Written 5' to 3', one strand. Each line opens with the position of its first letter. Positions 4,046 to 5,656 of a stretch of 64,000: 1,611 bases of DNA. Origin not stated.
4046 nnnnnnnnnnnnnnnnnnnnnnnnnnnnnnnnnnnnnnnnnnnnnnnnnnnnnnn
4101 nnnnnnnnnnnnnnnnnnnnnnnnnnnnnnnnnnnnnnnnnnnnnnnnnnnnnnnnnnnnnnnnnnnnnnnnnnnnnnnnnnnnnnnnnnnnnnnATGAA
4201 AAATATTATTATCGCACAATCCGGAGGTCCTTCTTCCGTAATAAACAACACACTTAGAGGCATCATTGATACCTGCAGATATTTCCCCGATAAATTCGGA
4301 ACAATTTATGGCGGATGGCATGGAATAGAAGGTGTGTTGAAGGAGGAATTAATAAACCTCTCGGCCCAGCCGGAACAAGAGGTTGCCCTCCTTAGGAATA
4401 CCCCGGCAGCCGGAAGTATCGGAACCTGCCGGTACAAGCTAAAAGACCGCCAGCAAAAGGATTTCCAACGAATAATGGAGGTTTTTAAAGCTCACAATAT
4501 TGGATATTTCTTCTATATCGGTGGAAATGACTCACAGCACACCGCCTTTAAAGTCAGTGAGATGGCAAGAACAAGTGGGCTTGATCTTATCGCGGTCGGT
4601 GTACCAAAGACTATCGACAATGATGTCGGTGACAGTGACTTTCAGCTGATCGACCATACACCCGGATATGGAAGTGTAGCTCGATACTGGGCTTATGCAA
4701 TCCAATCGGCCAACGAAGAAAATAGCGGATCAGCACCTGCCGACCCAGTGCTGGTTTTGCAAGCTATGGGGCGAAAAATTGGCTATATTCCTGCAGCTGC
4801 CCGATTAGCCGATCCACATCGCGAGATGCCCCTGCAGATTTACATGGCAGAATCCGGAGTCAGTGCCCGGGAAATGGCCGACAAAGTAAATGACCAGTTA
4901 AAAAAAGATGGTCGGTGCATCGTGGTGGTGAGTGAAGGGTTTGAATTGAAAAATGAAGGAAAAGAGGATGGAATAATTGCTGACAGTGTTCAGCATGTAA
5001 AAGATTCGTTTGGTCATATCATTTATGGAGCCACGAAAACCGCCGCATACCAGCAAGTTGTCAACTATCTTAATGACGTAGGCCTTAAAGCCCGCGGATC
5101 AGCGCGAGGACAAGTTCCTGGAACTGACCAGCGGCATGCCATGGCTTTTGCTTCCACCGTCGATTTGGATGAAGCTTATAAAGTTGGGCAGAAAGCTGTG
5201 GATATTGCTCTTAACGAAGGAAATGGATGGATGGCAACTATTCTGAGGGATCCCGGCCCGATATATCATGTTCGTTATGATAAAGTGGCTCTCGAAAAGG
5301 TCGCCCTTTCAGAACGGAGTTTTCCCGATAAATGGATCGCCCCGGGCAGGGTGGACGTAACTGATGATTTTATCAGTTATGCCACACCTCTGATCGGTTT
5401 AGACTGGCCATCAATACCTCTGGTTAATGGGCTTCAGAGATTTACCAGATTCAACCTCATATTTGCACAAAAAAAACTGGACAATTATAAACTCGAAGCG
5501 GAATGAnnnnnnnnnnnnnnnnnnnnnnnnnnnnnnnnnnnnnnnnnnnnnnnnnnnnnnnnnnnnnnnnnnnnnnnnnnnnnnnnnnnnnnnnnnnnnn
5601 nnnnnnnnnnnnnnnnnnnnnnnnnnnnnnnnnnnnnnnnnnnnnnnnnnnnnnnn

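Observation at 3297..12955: Eight-gene sugar-acid operon that could route hexuronates to 6-phosphogluconate instead of KDG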

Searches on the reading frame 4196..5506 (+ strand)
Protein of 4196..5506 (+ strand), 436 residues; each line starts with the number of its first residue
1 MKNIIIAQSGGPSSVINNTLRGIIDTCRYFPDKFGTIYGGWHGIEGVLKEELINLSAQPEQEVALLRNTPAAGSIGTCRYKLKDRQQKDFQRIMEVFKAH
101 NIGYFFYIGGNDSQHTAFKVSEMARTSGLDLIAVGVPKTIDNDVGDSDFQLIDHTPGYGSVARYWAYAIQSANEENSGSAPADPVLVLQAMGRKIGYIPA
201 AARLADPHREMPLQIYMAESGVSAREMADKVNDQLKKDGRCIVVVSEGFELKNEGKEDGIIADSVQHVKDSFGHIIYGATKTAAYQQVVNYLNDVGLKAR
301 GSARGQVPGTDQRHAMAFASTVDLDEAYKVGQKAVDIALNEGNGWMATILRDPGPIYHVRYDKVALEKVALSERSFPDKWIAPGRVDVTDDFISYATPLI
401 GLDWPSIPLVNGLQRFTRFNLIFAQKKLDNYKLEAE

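Call 3: search_protein_families(library=pfam, proteins=[window:4196-5506:+])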
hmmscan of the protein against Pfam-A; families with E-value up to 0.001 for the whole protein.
window:4196-5506:+ (436 aa): 1 family
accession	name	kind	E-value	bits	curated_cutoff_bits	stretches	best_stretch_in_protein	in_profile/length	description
PF00365.25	PFK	-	2e-37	129.5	30.9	1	3-284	1-228/277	Phosphofructokinase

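Call 4: search_protein_families(library=ncbifam, proteins=[window:4196-5506:+])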
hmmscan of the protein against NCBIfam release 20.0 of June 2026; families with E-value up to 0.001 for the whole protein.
window:4196-5506:+ (436 aa): 11 families
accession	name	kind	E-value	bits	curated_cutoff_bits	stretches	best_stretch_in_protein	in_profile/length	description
NF010675.0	PRK14072.1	subfamily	6.9e-113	377.5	273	1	2-429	4-414/416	diphosphate--fructose-6-phosphate 1-phosphotransferase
NF002872.1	PRK03202.1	subfamily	9.9e-24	83.9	253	1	2-349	1-290/323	ATP-dependent 6-phosphofructokinase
NF005301.0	PRK06830.1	equivalog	2.2e-22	79.2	400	1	6-250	86-315/445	ATP-dependent 6-phosphofructokinase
TIGR02483.1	PFK_mixed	subfamily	3.4e-22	79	430.55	1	4-346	2-308/325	phosphofructokinase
NF005482.0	PRK07085.1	subfamily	1.5e-17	63.3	446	1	3-169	75-232/558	diphosphate--fructose-6-phosphate 1-phosphotransferase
TIGR02477.1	PFKA_PPi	equivalog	9.8e-16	57.3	587.95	1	6-174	72-231/539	diphosphate--fructose-6-phosphate 1-phosphotransferase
TIGR02482.1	PFKA_ATP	equivalog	1.9e-14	53.4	371.35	1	4-256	2-230/301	6-phosphofructokinase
NF041103.1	PFKA_PPi_Ttgales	equivalog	2.1e-13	50.1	550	1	6-350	3-334/407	diphosphate--fructose-6-phosphate 1-phosphotransferase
NF005121.0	PRK06555.1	equivalog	2.1e-13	49.8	395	1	38-347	39-359/404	pyrophosphate--fructose-6-phosphate 1-phosphotransferase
TIGR02478.1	6PF1K_euk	equivalog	3.6e-12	45.3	708.4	1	3-281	391-646/744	6-phosphofructokinase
NF010674.0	PRK14071.1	equivalog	2.6e-11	43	544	1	2-257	5-246/360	ATP-dependent 6-phosphofructokinase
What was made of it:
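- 4196..5506 (+): PFK-family enzyme of a dedicated subfamily. Predicted PPi-dependent. Proposed acid-sugar kinase step of the pathway. NF010675, 377 bits against 273 (call 4).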

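Call 29: search_solved_structures(query=window:4196-5506:+, show_alignments=2, max_evalue=0.00001)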
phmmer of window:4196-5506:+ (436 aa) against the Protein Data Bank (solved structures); distinct sequences matched with E-value up to 0.00001: 12.
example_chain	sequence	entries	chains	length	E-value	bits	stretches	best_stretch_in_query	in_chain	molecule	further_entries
3hno_A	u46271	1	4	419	4.1e-73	250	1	2-432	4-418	Pyrophosphate-dependent phosphofructokinase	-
3k2q_A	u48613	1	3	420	3e-72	247.2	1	2-428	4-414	Pyrophosphate-dependent phosphofructokinase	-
1kzh_A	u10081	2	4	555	2.3e-13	53.2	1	3-164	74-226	phosphofructokinase | diphosphate--fructose-6-phosphate 1-phosphotransferase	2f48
5xoe_A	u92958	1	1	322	5e-12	48.8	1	1-293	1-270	ATP-dependent 6-phosphofructokinase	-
5xz6_A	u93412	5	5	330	5.5e-12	48.6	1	1-293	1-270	ATP-dependent 6-phosphofructokinase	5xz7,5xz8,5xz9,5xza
2hig_A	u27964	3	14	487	1.3e-11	47.4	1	86-250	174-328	6-phospho-1-fructokinase | 6-phospho-1-fructokinase (ATP-dependent phosphofructokinase) | ATP-dependent 6-phosphofructokinase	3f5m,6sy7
6qu3_A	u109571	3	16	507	1.4e-11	47.3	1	86-250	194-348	ATP-dependent 6-phosphofructokinase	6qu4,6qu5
4i4i_A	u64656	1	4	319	1.8e-06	30.4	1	1-206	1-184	6-phosphofructokinase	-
4i36_A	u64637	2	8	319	2.2e-06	30.2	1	1-206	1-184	6-phosphofructokinase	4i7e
3pfk_A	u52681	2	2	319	2.2e-06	30.2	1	1-206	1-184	PHOSPHOFRUCTOKINASE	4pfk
3u39_A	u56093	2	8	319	2.2e-06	30.2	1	1-206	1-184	6-phosphofructokinase | PHOSPHOFRUCTOKINASE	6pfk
1mto_A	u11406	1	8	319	2.2e-06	30.1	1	1-206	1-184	6-phosphofructokinase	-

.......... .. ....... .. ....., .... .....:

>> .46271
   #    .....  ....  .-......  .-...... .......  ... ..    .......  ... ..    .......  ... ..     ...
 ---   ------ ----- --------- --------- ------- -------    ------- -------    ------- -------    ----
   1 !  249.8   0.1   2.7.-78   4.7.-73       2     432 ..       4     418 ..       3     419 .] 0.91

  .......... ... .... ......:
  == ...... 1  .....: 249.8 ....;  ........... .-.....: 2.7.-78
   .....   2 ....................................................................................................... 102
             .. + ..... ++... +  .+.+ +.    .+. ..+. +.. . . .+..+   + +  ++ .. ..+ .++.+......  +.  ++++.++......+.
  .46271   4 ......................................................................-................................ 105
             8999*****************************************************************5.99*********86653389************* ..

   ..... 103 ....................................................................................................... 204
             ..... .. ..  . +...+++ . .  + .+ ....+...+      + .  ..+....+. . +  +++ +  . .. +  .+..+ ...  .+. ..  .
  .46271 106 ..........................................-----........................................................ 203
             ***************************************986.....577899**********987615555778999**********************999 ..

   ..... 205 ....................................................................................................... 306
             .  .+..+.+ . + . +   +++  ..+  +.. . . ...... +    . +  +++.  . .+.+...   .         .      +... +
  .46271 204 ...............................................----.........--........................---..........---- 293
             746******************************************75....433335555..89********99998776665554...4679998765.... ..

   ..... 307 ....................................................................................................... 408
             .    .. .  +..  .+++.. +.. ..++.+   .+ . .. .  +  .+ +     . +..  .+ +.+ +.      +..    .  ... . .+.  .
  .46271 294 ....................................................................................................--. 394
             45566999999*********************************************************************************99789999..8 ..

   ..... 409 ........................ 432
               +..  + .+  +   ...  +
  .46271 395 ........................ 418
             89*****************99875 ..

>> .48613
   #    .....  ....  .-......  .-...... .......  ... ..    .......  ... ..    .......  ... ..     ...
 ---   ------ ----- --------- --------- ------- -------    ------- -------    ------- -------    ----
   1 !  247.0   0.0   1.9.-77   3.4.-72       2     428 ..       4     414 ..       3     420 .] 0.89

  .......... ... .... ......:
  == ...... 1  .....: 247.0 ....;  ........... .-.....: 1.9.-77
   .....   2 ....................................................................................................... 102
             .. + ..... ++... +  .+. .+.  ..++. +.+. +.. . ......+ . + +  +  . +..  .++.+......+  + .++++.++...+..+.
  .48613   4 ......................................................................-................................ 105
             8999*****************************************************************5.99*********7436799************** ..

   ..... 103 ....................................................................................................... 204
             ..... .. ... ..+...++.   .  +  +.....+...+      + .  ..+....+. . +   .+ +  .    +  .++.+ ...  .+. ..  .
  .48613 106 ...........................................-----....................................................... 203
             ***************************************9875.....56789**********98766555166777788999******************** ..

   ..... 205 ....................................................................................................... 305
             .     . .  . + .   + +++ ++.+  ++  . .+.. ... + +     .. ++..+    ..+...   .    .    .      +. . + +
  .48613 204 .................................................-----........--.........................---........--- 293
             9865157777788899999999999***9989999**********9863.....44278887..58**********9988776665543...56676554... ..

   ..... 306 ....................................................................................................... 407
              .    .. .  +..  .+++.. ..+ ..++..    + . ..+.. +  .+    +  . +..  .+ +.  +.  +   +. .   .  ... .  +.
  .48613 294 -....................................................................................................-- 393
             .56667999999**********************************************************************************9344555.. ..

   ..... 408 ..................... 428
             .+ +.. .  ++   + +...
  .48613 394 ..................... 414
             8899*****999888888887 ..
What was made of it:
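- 4196..5506 (+): 250 bits to the PPi-PFK structures 3HNO and 3K2Q (call 29).
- The closest solved structures are PPi-PFKs (call 29).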

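Call 39: find_homologous_proteins(query=window:4196-5506:+, max_evalue=1e-30)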
Query window:4196-5506:+ (436 aa): 8000 proteins with E <= 1e-30 among 8000 candidates; the best 120 are listed.
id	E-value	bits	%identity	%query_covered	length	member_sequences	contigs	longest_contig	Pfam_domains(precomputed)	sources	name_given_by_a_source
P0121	1.5e-294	994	100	100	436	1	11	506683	PF00365.26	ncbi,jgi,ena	-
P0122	3.6e-263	891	88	100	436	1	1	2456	PF00365.26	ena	-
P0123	8.3e-259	877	89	100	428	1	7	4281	PF00365.26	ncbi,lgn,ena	-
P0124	1.7e-258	876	89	100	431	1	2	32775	PF00365.26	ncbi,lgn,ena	-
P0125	1.7e-258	876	89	100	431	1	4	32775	PF00365.26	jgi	jgi:6-phosphofructokinase 1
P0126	2.3e-258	875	89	100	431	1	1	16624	PF00365.26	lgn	-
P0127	3.0e-258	875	89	100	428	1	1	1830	PF00365.26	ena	-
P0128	5.9e-258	874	89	100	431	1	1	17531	PF00365.26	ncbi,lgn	-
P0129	5.9e-258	874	89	100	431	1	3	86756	PF00365.26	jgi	jgi:6-phosphofructokinase 1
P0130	5.9e-258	874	89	100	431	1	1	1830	PF00365.26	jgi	jgi:6-phosphofructokinase 1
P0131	1.0e-257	873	89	100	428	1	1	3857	PF00365.26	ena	-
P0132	2.1e-257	872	89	100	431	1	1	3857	PF00365.26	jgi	jgi:6-phosphofructokinase 1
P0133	9.1e-256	867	86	100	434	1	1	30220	PF00365.26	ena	-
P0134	1.3e-255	866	86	100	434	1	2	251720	PF00365.26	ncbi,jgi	ncbi:MAG: diphosphate--fructose-6-phosphate 1-phosphotransferase [Bacteroidales bacterium]|jgi:6-pho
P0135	4.6e-255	864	86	100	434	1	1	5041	PF00365.26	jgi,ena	jgi:6-phosphofructokinase 1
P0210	8.7e-218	742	74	100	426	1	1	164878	PF00365.26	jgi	jgi:6-phosphofructokinase 1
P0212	9.6e-218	741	74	100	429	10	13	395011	PF00365.26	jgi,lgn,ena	jgi:6-phosphofructokinase 1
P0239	1.2e-216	738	74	100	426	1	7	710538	PF00365.26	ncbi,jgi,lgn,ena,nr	ncbi:6-phosphofructokinase [bacterium BRH_c32]|nr:MAG: 6-phosphofructokinase [bacterium BRH_c32]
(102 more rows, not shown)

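Call 40: find_encoding_contigs(protein=P0239, flank=8000, max_places=1)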
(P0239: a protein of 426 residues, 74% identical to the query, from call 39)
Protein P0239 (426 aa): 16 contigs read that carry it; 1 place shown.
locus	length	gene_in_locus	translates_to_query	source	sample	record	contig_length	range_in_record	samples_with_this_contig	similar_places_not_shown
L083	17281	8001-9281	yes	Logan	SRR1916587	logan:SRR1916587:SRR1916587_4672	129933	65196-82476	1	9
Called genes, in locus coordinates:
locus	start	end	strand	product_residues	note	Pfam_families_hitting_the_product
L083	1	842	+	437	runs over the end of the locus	PF02447:GntP_permease, PF03600:CitMHS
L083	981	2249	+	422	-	PF07690:MFS_1, PF00083:Sugar_tr, PF07690:MFS_1 (weak)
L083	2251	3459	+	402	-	PF16153:DUF4861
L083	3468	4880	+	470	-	PF02614:UxaC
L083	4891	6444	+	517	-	PF16257:UxaE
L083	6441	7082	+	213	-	PF01081:Aldolase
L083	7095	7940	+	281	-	PF00106:adh_short, PF08659:KR (weak), PF13561:adh_short_C2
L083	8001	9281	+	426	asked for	PF00365:PFK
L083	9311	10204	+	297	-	PF13419:HAD_2 (weak)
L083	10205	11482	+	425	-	PF09861:Lar_N (weak)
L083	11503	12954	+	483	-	PF03446:NAD_binding_2, PF00393:6PGD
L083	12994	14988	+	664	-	PF00456:Transketolase_N, PF02779:Transket_pyr, PF22613:Transketolase_C_1, PF02780:Transketolase_C (weak)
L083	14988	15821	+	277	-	PF04962:KduI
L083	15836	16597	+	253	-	PF00106:adh_short, PF01370:Epimerase (faint), PF08659:KR, PF13561:adh_short_C2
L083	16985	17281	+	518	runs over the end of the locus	PF02321:OEP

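Call 41: find_encoding_contigs(protein=P0212, flank=8000, max_places=1)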
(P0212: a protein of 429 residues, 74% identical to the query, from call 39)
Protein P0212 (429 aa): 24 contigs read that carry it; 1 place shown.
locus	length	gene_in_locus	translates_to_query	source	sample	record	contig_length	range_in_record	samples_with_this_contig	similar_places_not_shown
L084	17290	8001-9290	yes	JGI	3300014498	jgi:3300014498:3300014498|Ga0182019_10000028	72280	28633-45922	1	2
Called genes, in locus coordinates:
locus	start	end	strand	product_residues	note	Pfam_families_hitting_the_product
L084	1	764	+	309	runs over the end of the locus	-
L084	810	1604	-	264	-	PF00106:adh_short, PF08659:KR, PF13561:adh_short_C2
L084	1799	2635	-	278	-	PF04962:KduI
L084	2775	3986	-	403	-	PF00150:Cellulase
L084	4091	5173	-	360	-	PF07470:Glyco_hydro_88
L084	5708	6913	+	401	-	PF02614:UxaC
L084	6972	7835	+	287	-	PF00106:adh_short, PF08659:KR (weak), PF13561:adh_short_C2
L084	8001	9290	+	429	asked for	PF00365:PFK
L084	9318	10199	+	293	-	PF13419:HAD_2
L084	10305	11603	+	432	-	PF09861:Lar_N (weak)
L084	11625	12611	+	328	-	PF01408:GFO_IDH_MocA, PF02894:GFO_IDH_MocA_C, PF22725:GFO_IDH_MocA_C3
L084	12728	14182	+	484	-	PF03446:NAD_binding_2, PF00393:6PGD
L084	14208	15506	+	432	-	PF07690:MFS_1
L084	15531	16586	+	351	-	PF00356:LacI, PF13407:Peripla_BP_4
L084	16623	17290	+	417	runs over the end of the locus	PF16257:UxaE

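Call 42: find_encoding_contigs(protein=P0210, flank=8000, max_places=1)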
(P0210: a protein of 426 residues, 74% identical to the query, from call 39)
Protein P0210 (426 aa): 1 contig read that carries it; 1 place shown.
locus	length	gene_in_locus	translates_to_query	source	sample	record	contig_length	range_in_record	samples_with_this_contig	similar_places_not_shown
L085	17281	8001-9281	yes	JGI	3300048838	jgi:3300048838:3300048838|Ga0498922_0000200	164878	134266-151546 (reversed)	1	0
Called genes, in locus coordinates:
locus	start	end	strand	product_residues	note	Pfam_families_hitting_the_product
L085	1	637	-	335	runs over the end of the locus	PF00356:LacI, PF00532:Peripla_BP_1, PF13407:Peripla_BP_4, PF13377:Peripla_BP_3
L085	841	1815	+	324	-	PF14249:Tocopherol_cycl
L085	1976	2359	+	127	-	-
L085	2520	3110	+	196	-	PF03929:PepSY_TM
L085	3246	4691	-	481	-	PF02614:UxaC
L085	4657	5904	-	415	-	PF16257:UxaE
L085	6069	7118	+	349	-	PF00356:LacI, PF13407:Peripla_BP_4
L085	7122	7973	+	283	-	PF00106:adh_short, PF13561:adh_short_C2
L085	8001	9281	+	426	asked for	PF00365:PFK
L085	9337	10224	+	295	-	-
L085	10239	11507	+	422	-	PF09861:Lar_N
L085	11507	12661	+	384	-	PF00389:2-Hacid_dh, PF02826:2-Hacid_dh_C, PF11890:DUF3410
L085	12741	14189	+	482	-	PF03446:NAD_binding_2, PF00393:6PGD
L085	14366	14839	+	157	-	-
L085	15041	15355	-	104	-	-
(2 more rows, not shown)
